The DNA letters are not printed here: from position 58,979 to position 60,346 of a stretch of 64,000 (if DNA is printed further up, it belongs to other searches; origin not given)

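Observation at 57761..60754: Island cargo operon: GT-B glycosyltransferase plus ATP-grasp::YjjX-NTPase fusion, candidate undescribed system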

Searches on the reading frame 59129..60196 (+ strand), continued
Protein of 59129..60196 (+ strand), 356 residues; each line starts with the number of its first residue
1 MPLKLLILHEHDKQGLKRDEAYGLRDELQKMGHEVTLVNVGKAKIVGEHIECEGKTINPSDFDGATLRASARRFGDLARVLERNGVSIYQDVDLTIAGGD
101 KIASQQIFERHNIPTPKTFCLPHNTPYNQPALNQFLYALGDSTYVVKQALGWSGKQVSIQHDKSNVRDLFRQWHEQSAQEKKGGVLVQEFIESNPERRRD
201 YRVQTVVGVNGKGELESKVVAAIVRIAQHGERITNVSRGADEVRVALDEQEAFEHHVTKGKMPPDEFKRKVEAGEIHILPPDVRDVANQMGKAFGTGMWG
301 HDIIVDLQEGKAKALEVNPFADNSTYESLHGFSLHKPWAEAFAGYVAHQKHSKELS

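Call 88: find_encoding_contigs(protein=P0021, flank=8000, max_places=3)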
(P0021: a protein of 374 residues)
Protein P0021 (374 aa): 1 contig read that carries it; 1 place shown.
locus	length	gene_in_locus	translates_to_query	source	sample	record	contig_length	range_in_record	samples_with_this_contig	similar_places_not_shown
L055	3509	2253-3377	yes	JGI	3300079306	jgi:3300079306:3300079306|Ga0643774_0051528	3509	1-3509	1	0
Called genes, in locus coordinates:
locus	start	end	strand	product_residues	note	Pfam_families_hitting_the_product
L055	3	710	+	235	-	?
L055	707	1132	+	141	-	PF01230:HIT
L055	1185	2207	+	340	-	PF00296:Bac_luciferase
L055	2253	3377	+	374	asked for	PF02655:ATP-grasp_3 (faint), PF08443:RimK (weak), PF14398:ATPgrasp_YheCD (weak)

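Call 90: search_protein_families(library=pfam, proteins=[L053:134-1135:+, L053:1141-2415:+, L053:5193-5498:+, L055:3-710:+, L055:707-1132:+, L055:1185-2207:+, P0026, P0023, P0027], max_evalue=0.01)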
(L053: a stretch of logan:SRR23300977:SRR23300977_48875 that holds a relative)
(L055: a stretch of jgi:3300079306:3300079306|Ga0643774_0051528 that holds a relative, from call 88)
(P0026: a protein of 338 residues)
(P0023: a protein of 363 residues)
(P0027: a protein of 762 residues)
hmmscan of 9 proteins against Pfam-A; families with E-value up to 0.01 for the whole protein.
L053:134-1135:+ (333 aa): 0 families

L053:1141-2415:+ (424 aa): 1 family
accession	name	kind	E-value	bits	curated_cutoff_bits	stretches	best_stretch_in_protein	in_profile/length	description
PF00501.34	AMP-binding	-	0.00025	20.4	29.9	1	167-246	242-328/384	AMP-binding enzyme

L053:5193-5498:+ (102 aa): 2 families
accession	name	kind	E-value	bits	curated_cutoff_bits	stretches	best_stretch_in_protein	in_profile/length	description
PF13483.12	Lactamase_B_3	-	0.0019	18.7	24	1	46-102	3-43/160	Beta-lactamase superfamily domain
PF12706.13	Lactamase_B_2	-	0.0062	16.6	27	0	61-102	2-37/200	Beta-lactamase superfamily domain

L055:3-710:+ (235 aa): 1 family
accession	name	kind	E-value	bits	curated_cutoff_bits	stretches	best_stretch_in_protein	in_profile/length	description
PF01676.23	Metalloenzyme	-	6.1e-29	101.7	24.3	1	96-225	119-251/252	Metalloenzyme superfamily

L055:707-1132:+ (141 aa): 1 family
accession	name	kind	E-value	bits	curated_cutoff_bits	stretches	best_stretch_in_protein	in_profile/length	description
PF01230.28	HIT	-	1.3e-13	51.9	21.5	1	11-97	4-95/98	HIT domain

L055:1185-2207:+ (340 aa): 1 family
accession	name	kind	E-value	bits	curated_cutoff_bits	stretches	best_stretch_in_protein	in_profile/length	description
PF00296.26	Bac_luciferase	-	4.7e-22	79.2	27.9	1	8-250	2-229/314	Luciferase-like monooxygenase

P0026 (338 aa): 4 families
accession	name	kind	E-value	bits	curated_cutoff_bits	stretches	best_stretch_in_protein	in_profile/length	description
PF02655.19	ATP-grasp_3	-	6.4e-05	23.5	23.2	1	121-241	2-95/160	ATP-grasp domain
PF14397.11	ATPgrasp_ST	-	0.00012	21.9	31.4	1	119-192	18-87/278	Sugar-transfer associated ATP-grasp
PF01071.24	GARS_A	-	0.0058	16.9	27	1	122-234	2-108/194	Phosphoribosylglycinamide synthetase, ATP-grasp (A) domain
PF08443.16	RimK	-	0.0091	16.1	21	0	120-217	1-101/188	RimK-like ATP-grasp domain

P0023 (363 aa): 2 families
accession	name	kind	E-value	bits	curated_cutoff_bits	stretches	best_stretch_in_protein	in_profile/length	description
PF08443.16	RimK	-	3.5e-08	33.7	21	1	144-337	2-172/188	RimK-like ATP-grasp domain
PF14397.11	ATPgrasp_ST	-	0.00011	21.9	31.4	0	144-240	20-125/278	Sugar-transfer associated ATP-grasp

P0027 (762 aa): 7 families
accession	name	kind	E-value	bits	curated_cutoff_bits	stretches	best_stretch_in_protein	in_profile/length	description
PF08443.16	RimK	-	1.2e-30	106.9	21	1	548-744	2-185/188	RimK-like ATP-grasp domain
PF02655.19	ATP-grasp_3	-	1.7e-08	35.2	23.2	1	547-726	1-157/160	ATP-grasp domain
PF14397.11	ATPgrasp_ST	-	6.2e-08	32.6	31.4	0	536-677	8-172/278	Sugar-transfer associated ATP-grasp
PF02955.21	GSH-S_ATP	-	2.2e-07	30.9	23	1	584-714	25-155/175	Prokaryotic glutathione synthetase, ATP-grasp domain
PF18030.7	Rimk_N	-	3.5e-07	30.9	26.4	1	449-540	1-90/94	RimK PreATP-grasp domain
PF00120.29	Gln-synt_C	-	2.5e-06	27.2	24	1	29-277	13-220/344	Glutamine synthetase, catalytic domain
PF01071.24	GARS_A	-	0.0088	16.3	27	0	555-629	8-77/194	Phosphoribosylglycinamide synthetase, ATP-grasp (A) domain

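Call 97: search_protein_families(library=ncbifam, proteins=[L055:707-1132:+, L055:3-710:+, L017:2-766:+, L053:1141-2415:+, L053:134-1135:+], max_evalue=0.001)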
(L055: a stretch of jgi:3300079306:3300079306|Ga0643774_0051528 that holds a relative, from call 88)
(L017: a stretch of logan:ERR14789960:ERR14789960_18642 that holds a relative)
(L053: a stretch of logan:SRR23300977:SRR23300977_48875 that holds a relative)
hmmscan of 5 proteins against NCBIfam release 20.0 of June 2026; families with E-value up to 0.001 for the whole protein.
L055:707-1132:+ (141 aa): 0 families

L055:3-710:+ (235 aa): 5 families
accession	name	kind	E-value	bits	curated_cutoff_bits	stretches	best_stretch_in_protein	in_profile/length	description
NF003766.0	PRK05362.1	equivalog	2e-89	300.1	256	1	1-232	158-390/396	phosphopentomutase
TIGR01696.1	deoB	equivalog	2.5e-77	260.3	341.2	1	1-230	149-379/381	phosphopentomutase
NF009049.0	PRK12383.1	equivalog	3.2e-30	105.4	254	1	72-231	238-395/408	phosphopentomutase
TIGR00306.2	apgM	subfamily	3.5e-05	23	320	1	112-198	280-368/403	2,3-bisphosphoglycerate-independent phosphoglycerate mutase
NF003104.0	PRK04024.1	equivalog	7.2e-05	21.7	489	1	98-197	270-367/412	2,3-bisphosphoglycerate-independent phosphoglycerate mutase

L017:2-766:+ (254 aa): 0 families

L053:1141-2415:+ (424 aa): 6 families
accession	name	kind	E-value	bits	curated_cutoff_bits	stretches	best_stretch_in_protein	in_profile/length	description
NF045666.1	DVU1553_fam_AMP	equivalog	1.2e-12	47.6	300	2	165-319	166-330/331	DVU_1553 family AMP-dependent CoA ligase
NF041217.1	BagE_FevW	exception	1.3e-09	37.5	800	1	167-297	149-289/424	bagremycin/ferroverdin synthetase BagE/FevW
NF041878.1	paak_haloarch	equivalog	1.7e-08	33.5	700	1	170-340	161-344/427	phenylacetate--CoA ligase PaaK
NF053551.1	FlxY_rubin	equivalog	8.7e-08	31.3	520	1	274-387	277-391/424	flexirubin biosynthesis putative acyl-CoA ligase FlxY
TIGR01733.1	AA-adenyl-dom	subfamily_domain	3.6e-05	22.7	317.4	1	170-241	200-272/409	amino acid adenylation domain-containing protein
TIGR02155.1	PA_CoA_ligase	equivalog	6.7e-05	21.6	646.3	0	214-324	204-321/422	phenylacetate--CoA ligase PaaK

L053:134-1135:+ (333 aa): 0 families
